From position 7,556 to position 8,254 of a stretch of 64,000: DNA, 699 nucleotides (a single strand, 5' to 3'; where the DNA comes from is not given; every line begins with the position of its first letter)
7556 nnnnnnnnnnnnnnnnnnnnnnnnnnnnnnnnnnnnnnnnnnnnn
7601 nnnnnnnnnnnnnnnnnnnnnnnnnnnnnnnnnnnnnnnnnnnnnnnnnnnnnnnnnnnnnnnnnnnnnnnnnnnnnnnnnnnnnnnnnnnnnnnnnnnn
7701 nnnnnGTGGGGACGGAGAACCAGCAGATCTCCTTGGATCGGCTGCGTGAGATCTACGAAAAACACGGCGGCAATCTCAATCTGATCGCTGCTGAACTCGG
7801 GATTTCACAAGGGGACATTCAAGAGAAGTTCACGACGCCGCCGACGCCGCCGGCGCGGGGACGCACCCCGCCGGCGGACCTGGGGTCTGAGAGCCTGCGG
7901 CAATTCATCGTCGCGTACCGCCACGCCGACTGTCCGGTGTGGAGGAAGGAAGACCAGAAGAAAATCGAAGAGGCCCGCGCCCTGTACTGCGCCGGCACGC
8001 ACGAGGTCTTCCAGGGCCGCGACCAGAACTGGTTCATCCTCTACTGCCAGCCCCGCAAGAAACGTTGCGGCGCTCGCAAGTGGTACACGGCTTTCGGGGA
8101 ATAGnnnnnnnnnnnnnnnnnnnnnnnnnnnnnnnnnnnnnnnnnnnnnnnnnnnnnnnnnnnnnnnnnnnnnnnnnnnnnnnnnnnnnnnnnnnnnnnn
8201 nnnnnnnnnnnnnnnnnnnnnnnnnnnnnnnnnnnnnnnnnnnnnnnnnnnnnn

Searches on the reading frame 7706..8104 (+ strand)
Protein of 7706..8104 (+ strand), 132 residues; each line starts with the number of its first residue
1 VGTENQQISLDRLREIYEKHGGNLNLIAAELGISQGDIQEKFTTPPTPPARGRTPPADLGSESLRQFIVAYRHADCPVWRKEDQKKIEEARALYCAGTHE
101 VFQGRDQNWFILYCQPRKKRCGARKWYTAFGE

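Call 23: search_protein_families(library=pfam, proteins=[window:7706-8104:+], max_evalue=0.01)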
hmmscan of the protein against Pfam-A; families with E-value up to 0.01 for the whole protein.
window:7706-8104:+ (132 aa): 2 families
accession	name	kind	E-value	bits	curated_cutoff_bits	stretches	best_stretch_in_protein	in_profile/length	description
PF13921.12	Myb_DNA-bind_6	-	0.0066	17.1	22.9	0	11-44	7-41/60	Myb-like DNA-binding domain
PF00249.37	Myb_DNA-binding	-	0.0092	16.5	24.4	0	11-39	10-39/46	Myb-like DNA-binding domain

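Call 79: search_protein_families(library=phrogs, proteins=[window:7706-8104:+], max_evalue=0.001)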
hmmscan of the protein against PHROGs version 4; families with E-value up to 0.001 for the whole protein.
window:7706-8104:+ (132 aa): 0 families
